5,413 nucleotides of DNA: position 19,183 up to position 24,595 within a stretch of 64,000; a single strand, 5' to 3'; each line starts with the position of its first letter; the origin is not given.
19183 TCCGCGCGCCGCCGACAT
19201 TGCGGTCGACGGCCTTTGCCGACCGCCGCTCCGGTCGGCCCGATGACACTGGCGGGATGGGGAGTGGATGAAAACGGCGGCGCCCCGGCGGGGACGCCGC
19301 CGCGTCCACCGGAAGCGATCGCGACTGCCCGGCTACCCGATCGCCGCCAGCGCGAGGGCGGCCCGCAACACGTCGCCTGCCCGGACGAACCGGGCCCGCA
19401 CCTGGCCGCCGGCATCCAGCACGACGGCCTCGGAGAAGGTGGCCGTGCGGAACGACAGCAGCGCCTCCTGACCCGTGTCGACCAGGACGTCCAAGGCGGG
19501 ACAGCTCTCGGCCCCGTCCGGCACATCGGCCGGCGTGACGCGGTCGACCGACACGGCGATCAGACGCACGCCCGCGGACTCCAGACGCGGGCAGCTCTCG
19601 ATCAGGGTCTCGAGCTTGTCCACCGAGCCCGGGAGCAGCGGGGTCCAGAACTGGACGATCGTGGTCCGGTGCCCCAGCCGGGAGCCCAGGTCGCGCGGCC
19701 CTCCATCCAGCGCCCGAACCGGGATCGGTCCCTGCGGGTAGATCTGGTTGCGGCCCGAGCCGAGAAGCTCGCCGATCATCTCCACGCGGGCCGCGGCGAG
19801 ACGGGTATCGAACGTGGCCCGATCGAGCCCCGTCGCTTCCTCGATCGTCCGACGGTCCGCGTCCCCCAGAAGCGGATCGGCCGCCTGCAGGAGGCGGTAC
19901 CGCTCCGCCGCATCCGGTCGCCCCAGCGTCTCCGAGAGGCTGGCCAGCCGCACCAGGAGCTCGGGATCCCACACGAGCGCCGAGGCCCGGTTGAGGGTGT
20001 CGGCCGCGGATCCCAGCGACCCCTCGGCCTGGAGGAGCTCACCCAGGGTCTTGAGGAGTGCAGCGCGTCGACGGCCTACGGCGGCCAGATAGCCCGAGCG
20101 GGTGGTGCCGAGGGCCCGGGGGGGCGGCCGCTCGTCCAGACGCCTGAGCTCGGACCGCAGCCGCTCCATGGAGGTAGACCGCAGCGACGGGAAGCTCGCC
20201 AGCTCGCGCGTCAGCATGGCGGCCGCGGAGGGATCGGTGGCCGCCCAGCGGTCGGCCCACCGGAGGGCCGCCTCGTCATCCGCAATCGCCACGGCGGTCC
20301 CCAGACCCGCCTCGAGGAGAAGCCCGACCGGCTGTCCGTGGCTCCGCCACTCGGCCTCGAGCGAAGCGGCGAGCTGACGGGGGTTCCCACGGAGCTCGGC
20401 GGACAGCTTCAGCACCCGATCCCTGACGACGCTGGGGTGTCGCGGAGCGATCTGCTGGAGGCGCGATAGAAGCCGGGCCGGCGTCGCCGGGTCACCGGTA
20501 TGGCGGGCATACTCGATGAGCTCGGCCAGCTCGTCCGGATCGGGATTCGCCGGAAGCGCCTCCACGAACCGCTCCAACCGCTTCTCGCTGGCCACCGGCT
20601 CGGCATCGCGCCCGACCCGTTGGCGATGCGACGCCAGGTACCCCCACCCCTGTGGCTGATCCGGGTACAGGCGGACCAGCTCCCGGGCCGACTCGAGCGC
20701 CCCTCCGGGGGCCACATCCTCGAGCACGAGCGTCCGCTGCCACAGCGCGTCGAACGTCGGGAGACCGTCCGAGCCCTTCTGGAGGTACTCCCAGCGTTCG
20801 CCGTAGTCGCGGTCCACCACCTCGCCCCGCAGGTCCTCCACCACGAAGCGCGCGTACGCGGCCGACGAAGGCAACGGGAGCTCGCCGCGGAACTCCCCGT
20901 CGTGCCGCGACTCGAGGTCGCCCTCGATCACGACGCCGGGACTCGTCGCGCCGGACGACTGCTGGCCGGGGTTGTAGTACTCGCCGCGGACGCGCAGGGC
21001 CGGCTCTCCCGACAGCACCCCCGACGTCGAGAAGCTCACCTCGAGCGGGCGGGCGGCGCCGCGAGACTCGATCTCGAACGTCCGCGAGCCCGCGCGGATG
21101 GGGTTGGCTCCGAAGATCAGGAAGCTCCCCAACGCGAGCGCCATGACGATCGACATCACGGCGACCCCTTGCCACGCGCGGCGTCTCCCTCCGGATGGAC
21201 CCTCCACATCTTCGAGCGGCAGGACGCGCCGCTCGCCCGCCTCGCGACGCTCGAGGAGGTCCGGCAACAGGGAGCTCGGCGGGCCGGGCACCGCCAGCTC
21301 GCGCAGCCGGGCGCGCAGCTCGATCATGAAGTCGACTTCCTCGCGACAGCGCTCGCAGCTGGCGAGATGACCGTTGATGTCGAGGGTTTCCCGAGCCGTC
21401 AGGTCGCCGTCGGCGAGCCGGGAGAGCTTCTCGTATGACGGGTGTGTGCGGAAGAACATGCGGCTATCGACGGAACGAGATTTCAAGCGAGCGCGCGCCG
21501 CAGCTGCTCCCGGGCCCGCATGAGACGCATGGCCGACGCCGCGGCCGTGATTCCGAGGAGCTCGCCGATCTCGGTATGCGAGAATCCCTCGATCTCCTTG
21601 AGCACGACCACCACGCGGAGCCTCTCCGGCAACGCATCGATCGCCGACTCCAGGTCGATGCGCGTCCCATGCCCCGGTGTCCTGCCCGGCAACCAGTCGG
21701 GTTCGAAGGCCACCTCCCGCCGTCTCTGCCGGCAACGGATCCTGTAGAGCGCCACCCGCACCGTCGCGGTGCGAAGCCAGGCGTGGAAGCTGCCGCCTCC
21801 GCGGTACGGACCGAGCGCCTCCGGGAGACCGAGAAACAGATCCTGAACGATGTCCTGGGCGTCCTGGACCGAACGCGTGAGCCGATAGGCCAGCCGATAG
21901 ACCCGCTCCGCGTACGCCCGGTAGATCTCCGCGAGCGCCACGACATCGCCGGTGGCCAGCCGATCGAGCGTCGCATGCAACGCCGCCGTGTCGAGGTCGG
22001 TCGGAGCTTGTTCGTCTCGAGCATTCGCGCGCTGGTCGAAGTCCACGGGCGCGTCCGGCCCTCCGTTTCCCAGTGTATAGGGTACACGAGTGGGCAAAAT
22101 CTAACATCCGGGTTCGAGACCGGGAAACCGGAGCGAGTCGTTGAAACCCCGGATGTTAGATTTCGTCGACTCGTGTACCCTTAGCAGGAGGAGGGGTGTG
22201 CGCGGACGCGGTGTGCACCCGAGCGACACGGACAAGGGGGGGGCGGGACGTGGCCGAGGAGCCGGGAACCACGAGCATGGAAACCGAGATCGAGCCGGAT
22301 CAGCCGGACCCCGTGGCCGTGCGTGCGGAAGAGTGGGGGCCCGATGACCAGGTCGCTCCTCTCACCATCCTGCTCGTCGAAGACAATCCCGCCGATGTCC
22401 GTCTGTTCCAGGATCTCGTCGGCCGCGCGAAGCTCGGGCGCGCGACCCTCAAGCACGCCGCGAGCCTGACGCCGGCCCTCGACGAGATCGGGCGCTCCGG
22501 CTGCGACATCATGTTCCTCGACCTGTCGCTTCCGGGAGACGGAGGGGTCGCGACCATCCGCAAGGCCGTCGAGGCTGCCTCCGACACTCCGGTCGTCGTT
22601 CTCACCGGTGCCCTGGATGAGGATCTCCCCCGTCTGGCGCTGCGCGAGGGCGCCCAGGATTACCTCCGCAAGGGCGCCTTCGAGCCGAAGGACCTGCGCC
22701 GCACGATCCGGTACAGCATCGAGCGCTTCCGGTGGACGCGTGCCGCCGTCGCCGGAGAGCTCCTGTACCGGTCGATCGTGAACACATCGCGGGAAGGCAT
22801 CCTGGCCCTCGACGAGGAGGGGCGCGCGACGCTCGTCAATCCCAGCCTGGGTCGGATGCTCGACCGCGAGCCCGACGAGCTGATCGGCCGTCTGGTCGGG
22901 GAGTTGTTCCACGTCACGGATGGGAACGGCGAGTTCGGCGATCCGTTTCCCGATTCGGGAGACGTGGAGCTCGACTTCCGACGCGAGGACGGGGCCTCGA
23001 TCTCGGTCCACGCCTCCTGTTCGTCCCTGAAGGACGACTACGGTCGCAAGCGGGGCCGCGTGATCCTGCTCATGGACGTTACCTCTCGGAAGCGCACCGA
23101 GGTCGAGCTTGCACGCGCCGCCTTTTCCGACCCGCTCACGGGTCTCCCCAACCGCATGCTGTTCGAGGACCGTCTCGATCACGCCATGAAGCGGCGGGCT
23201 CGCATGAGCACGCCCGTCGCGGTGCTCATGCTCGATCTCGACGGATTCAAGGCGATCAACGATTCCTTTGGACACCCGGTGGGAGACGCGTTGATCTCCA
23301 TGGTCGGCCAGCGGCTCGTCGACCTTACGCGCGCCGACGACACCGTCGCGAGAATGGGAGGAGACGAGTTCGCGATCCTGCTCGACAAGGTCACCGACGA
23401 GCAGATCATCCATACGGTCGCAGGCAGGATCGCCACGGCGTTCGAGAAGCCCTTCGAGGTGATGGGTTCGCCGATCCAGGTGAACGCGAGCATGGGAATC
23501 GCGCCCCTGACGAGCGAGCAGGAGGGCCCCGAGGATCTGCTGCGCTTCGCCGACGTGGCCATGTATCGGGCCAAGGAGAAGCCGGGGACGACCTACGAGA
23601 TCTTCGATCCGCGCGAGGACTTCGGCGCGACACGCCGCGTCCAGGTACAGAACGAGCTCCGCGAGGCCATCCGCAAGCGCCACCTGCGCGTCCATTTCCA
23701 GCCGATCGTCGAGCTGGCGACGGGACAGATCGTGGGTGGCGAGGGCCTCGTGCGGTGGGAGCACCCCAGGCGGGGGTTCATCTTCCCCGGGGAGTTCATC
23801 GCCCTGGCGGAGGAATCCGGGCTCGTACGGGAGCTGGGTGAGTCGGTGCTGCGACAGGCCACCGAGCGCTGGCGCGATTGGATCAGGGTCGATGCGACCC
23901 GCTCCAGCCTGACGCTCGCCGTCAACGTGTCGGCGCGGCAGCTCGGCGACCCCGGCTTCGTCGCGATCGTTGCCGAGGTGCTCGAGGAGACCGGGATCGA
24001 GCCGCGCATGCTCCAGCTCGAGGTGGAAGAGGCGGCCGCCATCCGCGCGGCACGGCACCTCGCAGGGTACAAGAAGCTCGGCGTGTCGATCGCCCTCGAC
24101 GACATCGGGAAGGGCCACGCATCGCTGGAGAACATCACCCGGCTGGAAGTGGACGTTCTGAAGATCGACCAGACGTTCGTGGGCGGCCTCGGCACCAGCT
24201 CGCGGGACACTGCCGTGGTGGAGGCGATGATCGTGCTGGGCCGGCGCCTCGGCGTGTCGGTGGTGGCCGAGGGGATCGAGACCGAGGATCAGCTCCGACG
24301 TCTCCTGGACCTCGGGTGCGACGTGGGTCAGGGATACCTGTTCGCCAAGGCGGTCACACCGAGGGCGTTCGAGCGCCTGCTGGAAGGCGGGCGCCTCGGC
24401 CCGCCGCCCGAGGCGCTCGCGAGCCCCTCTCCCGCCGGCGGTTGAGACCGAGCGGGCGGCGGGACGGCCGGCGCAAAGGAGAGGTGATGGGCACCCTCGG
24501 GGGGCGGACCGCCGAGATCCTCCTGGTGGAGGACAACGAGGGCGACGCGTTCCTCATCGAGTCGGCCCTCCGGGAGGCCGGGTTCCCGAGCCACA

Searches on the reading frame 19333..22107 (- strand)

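Call 34: search_protein_families(library=pfam, proteins=[window:19333-22107:-], max_evalue=0.0001)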
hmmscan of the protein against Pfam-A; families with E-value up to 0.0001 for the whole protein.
window:19333-22107:- (924 aa): 1 family
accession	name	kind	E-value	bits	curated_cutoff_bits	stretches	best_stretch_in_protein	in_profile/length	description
PF13490.11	zf-HC2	-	6.6e-06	26.6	22.2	1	226-255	6-35/35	Putative zinc-finger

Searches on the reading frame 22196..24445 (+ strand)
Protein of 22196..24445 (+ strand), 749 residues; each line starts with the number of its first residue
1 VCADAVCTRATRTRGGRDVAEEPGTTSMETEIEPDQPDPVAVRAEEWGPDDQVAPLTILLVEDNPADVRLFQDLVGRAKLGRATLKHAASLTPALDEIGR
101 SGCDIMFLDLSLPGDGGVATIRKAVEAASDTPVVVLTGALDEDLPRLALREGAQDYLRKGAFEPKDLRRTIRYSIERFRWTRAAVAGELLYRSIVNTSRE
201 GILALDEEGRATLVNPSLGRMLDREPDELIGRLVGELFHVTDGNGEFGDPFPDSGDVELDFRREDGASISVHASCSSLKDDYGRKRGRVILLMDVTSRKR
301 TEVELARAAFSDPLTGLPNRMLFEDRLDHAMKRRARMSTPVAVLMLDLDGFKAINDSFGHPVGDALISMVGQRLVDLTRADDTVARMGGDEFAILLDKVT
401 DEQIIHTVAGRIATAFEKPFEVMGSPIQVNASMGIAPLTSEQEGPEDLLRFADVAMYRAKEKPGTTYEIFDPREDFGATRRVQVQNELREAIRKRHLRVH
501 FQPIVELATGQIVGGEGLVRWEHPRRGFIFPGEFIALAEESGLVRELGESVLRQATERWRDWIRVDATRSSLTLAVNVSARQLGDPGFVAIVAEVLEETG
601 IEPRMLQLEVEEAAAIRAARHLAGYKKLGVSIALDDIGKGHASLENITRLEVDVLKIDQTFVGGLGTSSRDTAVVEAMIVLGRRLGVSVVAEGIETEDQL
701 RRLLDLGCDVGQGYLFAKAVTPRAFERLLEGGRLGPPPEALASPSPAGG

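Call 8: search_protein_families(library=pfam, proteins=[window:22196-24445:+], max_evalue=0.001)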
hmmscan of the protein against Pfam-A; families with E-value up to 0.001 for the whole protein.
window:22196-24445:+ (749 aa): 7 families
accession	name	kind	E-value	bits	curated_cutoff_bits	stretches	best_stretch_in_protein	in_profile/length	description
PF00563.25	EAL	-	8.9e-67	225.3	31.3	1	486-718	2-235/236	EAL domain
PF00990.26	GGDEF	-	4e-47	160.4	23.8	1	309-463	1-158/161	Diguanylate cyclase, GGDEF domain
PF00072.30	Response_reg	-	2.2e-14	54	30.2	1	58-171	1-110/111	Response regulator receiver domain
PF13426.13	PAS_9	-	3.9e-10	40.4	27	1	200-296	2-102/103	PAS domain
PF00989.32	PAS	-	5.3e-09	36.5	22.6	1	190-294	2-112/113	PAS fold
PF13188.13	PAS_8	-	5.7e-06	26.5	21.8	0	190-244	2-53/65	PAS domain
PF08448.16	PAS_4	-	7.4e-06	26.6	23.1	0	196-238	2-44/110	PAS fold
